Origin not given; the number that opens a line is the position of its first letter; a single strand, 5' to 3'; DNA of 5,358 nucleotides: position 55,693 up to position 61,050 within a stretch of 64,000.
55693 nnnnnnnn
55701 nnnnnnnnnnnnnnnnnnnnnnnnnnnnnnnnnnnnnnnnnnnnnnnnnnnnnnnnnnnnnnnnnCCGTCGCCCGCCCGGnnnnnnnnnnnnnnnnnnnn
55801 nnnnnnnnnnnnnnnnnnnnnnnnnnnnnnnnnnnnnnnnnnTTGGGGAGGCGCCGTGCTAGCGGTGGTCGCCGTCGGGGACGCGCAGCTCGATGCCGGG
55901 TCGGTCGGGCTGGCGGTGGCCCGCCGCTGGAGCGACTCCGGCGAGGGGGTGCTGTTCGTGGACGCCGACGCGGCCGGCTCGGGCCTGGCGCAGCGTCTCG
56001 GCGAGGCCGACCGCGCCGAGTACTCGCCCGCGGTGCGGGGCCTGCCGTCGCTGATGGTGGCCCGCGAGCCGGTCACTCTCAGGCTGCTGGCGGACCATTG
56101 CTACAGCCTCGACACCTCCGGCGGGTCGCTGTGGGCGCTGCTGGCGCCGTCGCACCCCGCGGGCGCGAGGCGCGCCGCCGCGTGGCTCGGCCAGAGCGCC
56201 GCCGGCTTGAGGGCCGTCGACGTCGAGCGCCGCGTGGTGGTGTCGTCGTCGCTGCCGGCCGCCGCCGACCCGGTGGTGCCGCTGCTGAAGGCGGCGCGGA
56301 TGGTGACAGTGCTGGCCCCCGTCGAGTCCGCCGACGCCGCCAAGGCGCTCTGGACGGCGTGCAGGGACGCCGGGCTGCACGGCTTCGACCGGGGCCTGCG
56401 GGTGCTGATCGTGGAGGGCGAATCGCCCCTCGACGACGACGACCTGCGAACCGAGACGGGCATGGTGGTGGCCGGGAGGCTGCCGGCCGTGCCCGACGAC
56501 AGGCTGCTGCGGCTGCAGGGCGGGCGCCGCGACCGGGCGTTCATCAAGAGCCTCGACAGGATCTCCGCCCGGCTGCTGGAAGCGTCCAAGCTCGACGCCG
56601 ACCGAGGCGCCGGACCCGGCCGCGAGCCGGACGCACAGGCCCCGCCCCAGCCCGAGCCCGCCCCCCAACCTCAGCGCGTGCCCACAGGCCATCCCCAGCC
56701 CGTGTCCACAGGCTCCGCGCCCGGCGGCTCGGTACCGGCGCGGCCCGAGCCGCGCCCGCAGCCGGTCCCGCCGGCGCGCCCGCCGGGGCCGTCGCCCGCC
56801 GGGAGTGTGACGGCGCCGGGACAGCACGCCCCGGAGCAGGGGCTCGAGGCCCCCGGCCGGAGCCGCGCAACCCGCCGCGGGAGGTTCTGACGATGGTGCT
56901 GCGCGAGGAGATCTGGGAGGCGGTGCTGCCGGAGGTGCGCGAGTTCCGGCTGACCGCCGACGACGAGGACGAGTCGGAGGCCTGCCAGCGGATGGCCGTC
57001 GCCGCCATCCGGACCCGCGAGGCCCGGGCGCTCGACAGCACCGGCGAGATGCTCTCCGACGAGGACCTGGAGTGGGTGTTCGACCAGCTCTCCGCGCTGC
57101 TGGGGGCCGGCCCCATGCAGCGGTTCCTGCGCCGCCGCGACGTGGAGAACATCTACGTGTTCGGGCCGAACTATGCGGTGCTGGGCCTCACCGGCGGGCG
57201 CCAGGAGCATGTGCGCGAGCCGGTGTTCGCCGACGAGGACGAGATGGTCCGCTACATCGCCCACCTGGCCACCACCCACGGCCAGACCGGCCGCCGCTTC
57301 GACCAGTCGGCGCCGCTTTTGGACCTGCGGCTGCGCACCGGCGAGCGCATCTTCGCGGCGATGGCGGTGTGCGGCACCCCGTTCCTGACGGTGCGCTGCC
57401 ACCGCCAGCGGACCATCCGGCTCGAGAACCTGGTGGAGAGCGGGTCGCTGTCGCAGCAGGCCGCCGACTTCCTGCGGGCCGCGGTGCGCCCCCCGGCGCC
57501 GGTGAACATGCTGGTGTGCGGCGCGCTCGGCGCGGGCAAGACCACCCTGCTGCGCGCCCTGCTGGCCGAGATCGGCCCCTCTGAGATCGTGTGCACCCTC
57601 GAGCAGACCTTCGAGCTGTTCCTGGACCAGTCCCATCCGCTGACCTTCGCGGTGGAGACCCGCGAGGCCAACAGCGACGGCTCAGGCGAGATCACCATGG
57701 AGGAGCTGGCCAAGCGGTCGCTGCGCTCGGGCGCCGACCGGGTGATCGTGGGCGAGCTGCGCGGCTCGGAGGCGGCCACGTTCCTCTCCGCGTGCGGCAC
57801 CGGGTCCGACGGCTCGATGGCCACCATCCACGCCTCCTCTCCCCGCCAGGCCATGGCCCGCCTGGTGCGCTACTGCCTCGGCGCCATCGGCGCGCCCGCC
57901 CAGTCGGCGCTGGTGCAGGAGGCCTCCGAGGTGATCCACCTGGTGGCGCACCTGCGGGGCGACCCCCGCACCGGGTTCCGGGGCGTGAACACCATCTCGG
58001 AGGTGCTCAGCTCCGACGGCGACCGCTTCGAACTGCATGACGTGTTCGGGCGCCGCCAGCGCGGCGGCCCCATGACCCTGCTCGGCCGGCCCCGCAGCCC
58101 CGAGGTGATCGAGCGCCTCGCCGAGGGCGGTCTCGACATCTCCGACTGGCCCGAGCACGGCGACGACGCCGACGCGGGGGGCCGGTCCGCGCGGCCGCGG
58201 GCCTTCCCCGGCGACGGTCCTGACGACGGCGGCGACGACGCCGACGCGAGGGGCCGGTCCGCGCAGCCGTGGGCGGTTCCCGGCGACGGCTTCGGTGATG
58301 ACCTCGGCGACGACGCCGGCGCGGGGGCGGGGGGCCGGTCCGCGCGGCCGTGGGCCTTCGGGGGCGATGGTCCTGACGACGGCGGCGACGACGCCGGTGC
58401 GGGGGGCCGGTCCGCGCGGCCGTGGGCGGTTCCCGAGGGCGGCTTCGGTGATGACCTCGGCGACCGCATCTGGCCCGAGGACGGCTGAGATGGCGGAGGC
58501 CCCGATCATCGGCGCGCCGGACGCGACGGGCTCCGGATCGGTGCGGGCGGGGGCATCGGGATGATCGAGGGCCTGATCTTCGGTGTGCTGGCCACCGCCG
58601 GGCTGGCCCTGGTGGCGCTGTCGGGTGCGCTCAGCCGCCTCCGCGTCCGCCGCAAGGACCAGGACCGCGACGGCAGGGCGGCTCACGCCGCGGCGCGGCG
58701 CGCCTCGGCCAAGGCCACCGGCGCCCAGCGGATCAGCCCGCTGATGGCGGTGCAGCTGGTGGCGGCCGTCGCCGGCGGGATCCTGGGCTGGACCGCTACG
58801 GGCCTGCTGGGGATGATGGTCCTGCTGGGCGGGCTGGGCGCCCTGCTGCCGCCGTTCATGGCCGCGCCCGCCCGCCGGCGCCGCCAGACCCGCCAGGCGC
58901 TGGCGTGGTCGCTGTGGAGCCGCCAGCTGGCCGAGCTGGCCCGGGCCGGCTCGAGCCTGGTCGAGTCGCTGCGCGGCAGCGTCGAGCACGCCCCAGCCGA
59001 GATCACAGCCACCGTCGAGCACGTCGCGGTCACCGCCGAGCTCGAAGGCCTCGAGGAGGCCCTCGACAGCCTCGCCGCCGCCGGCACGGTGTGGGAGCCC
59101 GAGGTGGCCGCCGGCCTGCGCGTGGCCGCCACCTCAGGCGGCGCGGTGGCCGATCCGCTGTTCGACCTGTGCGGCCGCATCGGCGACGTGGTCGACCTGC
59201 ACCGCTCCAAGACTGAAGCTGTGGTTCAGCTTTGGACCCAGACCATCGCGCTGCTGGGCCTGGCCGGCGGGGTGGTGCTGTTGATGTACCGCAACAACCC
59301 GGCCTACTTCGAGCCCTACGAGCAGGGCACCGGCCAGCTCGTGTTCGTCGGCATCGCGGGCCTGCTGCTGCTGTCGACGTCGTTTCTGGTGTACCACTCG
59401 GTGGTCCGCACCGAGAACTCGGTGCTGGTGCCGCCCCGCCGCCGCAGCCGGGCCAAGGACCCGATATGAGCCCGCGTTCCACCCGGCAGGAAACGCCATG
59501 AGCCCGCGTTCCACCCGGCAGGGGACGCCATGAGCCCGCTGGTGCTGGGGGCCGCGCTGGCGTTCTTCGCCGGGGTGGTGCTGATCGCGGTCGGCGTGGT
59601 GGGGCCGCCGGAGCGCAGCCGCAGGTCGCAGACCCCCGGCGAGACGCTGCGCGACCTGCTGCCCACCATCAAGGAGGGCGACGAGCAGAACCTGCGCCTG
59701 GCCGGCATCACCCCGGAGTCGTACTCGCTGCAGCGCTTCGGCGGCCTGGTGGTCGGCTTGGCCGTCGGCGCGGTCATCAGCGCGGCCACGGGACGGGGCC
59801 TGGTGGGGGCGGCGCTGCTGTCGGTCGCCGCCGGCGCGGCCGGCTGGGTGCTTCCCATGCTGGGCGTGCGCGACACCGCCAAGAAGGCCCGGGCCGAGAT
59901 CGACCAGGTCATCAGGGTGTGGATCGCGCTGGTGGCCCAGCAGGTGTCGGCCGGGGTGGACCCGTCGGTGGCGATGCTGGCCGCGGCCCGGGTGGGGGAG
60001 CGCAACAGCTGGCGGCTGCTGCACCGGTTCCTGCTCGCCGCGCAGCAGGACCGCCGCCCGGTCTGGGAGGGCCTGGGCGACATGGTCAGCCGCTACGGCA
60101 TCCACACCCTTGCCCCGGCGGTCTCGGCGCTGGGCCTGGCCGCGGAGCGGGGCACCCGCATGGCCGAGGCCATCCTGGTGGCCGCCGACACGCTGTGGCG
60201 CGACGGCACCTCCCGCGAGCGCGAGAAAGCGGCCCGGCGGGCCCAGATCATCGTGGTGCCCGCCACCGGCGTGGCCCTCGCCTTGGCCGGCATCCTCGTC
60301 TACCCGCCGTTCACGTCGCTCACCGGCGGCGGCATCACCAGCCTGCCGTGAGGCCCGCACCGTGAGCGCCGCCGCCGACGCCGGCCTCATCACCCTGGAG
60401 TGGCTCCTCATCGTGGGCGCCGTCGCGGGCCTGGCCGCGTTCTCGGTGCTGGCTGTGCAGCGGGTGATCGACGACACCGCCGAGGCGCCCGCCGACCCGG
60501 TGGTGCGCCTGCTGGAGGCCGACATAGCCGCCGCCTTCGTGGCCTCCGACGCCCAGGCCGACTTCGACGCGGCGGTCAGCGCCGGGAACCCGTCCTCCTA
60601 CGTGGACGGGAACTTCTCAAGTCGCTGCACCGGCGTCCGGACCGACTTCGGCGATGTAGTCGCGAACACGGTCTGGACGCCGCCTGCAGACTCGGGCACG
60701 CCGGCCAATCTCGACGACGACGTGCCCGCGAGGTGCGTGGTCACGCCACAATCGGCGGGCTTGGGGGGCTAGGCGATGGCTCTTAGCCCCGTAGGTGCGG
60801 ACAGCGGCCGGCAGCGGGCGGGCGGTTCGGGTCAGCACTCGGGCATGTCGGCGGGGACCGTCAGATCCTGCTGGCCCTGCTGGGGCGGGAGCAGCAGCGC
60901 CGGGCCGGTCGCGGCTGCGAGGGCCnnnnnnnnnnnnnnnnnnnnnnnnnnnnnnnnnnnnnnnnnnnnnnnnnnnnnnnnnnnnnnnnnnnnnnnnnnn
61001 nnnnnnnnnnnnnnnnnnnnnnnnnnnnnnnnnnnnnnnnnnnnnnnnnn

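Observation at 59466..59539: Two identical-length 11-aa mini-ORFs chained by ATGA overlaps between tadB and tadC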

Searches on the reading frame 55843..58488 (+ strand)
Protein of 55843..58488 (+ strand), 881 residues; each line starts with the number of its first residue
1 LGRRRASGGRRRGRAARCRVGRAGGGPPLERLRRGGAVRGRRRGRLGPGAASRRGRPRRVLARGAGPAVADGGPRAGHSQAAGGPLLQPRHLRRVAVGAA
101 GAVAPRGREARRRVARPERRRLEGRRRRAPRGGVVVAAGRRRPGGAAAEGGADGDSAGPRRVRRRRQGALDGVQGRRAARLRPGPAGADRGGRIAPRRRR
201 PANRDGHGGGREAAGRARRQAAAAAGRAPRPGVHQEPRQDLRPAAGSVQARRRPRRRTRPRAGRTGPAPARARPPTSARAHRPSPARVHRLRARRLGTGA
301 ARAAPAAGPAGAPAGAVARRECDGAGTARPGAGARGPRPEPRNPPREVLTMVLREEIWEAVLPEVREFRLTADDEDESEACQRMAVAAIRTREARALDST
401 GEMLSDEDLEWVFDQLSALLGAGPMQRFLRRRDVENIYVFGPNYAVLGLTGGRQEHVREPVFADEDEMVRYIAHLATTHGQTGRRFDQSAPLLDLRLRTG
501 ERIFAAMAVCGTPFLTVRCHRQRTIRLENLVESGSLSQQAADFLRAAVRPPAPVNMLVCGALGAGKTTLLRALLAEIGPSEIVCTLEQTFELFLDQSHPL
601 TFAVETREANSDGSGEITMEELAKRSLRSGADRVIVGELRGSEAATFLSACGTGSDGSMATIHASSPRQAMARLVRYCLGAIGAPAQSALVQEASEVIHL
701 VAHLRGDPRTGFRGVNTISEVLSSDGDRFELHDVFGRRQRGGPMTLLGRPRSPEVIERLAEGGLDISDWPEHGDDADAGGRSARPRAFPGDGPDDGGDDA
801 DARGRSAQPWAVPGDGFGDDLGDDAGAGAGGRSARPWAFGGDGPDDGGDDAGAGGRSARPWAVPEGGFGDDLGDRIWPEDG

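Call 4: search_protein_families(library=pfam, proteins=[window:55843-58488:+])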
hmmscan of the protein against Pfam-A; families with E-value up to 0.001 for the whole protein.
window:55843-58488:+ (881 aa): 2 families
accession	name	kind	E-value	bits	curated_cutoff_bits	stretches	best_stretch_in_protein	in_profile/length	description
PF00437.27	T2SSE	-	9.7e-26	90.7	24.9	1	509-677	101-258/370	Type II/IV secretion system protein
PF13191.12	AAA_16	-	0.00021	22.3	32.6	1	540-602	12-71/167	AAA ATPase domain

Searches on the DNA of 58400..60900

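Call 32: search_rna_families(source=window, start=58400, end=60900, threshold=evalue, max_evalue=1)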
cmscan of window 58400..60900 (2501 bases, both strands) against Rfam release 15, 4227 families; matches with E-value up to 1: 1.
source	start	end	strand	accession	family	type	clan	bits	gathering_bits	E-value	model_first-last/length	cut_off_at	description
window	60375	60415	-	RF01149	sR10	Gene; snRNA; snoRNA; CD-box;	-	16.8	45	0.36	1-54/54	no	Small nucleolar RNA sR10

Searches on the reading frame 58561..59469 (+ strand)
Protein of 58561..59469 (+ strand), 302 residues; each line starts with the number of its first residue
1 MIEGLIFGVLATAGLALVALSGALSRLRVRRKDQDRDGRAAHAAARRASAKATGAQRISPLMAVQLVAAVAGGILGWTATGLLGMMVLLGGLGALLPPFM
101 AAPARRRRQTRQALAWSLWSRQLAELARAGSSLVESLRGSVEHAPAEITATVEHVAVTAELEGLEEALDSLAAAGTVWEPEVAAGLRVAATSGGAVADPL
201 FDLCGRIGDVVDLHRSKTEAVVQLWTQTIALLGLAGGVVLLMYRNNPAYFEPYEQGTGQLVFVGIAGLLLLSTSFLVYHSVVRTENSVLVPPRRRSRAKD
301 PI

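Call 4: search_protein_families(library=pfam, proteins=[window:58561-59469:+])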
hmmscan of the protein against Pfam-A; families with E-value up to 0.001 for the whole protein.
window:58561-59469:+ (302 aa): 1 family
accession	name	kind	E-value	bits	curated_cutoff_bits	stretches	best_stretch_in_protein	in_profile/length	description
PF00482.28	T2SSF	-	6.9e-07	29.7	25.2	1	119-242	1-123/125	Type II secretion system (T2SS), protein F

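Call 6: find_related_loci(query=window:58561-59466:+, collection=genome_contigs, flank=3000)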
Query window:58561-59466:+ (302 aa) in genome_contigs; peptide patterns used: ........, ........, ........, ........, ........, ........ (x = any residue, [..] = any of these).
235 stretches matched a pattern; 46 encode a relative of the query (tblastn E <= 1e-3); 46 distinct loci.
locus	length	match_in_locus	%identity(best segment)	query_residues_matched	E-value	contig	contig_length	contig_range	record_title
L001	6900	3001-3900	96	1-302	0e+0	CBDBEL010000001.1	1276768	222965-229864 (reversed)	MAG: Candidatus Aldehydirespirator sp. isolate 42010ebb-ea2b-4a2b-9d13-79554d05c50f genome assembly, contig: contig_1, w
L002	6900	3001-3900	95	1-302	3e-142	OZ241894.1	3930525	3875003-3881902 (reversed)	MAG: Candidatus Aldehydirespirator sp. isolate 59d5e5b9-c534-4d11-b37b-78d6acc4b690 genome assembly, chromosome: 1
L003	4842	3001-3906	83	1-302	3e-136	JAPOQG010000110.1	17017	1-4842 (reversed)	MAG: Acidimicrobiaceae bacterium isolate APA_bin_7 c_000000026554, whole genome shotgun sequence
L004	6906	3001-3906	73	1-302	1e-128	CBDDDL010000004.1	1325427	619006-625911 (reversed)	MAG: Candidatus Poriferisodalis sp. isolate 73964222-c0af-4b42-b62a-479d994b16b6 genome assembly, contig: contig_4, whol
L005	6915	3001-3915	64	1-302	8e-124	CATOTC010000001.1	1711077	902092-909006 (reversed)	MAG: uncultured Acidimicrobiales bacterium isolate 8df1c292-23c6-49f7-a3bb-af87a3525af3 genome assembly, contig: contig_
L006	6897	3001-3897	69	5-302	5e-121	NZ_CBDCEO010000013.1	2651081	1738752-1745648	MAG: Candidatus Poriferisodalis sp. isolate aea9684f-d56c-4337-aaed-9a8a14d8382b contig_13, whole genome shotgun sequenc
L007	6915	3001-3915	67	1-302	2e-119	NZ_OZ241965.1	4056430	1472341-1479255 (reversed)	MAG: Candidatus Poriferisocius sp. isolate b25f411a-8abc-437d-a916-241d4d5bb498 chromosome 1, complete sequence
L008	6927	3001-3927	76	1-302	1e-118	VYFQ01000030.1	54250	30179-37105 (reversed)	MAG: Acidimicrobiaceae bacterium isolate SB0677_bin_3 NODE_214_length_54250_cov_59.929901, whole genome shotgun sequence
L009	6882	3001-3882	75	1-302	3e-118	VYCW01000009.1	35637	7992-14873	MAG: Acidimicrobiaceae bacterium isolate SB0675_bin_25 NODE_531_length_35637_cov_21.717104, whole genome shotgun sequenc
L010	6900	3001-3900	75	1-302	7e-117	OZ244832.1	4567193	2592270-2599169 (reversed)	MAG: Candidatus Aldehydirespirator sp. isolate 45bd059b-89eb-4db7-924e-096435c6defb genome assembly, chromosome: 1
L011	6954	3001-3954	73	1-302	8e-117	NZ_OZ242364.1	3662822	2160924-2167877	MAG: Candidatus Poriferisodalis sp. isolate 2febaba2-4622-4e12-8385-2b6dc91ccad4 chromosome 1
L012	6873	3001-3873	71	6-302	4e-116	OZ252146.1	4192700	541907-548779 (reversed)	MAG: Candidatus Aldehydirespirator sp. isolate fd067d44-95a4-4330-b63d-26ca3bb23c52 genome assembly, chromosome: 1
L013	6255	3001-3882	80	5-302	2e-113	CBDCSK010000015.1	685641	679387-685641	MAG: Candidatus Aldehydirespirator sp. isolate 158ad01d-a0e1-4362-9a4e-647a92b6262f genome assembly, contig: contig_15,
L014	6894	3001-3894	74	1-302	3e-113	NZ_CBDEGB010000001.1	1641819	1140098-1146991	MAG: Candidatus Poriferisodalis sp. isolate f5b3f634-3930-48ef-b7e0-85baa50b5fea contig_1, whole genome shotgun sequence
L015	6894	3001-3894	73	5-302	2e-110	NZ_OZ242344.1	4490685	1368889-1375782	MAG: Candidatus Poriferisodalis sp. isolate 8d09cab2-a5e3-4315-8558-28a0e2063156 chromosome 1, complete sequence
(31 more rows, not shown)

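Call 14: find_encoding_contigs(protein=window:58561-59469:+, flank=2500, max_places=10)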
Protein window:58561-59469:+ (302 aa): no gene with exactly this product is on record in the collection.

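Call 17: find_related_loci(query=window:58561-59466:+, collection=metagenome_contigs, flank=1500)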
Query window:58561-59466:+ (302 aa) in metagenome_contigs; peptide patterns used: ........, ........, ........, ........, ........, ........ (x = any residue, [..] = any of these).
299 stretches matched a pattern; 6 encode a relative of the query (tblastn E <= 1e-3); 6 distinct loci.
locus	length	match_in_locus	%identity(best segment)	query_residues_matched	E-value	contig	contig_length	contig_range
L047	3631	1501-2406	83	1-302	2e-138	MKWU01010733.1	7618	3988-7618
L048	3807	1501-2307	63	37-302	9e-97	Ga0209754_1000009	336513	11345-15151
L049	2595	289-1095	63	37-302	2e-97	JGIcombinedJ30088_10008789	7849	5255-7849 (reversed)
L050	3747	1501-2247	64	54-302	2e-93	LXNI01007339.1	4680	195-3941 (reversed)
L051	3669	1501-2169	64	80-302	7e-83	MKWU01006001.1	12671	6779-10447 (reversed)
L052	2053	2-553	70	119-302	2e-81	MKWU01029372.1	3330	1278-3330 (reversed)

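Call 61: search_protein_families(library=ncbifam, proteins=[window:58561-59469:+], max_evalue=0.1)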
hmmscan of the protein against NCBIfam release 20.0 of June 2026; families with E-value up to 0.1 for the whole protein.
window:58561-59469:+ (302 aa): 2 families
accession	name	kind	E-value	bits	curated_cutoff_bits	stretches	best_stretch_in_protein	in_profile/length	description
TIGR03142.1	cytochro_ccmI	equivalog_domain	0.0016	18.8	29.3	1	85-128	7-50/118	c-type cytochrome biogenesis protein CcmI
NF005721.0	PRK07539.1-1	equivalog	0.08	12.2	308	0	130-198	170-237/292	NADH-quinone oxidoreductase subunit NuoE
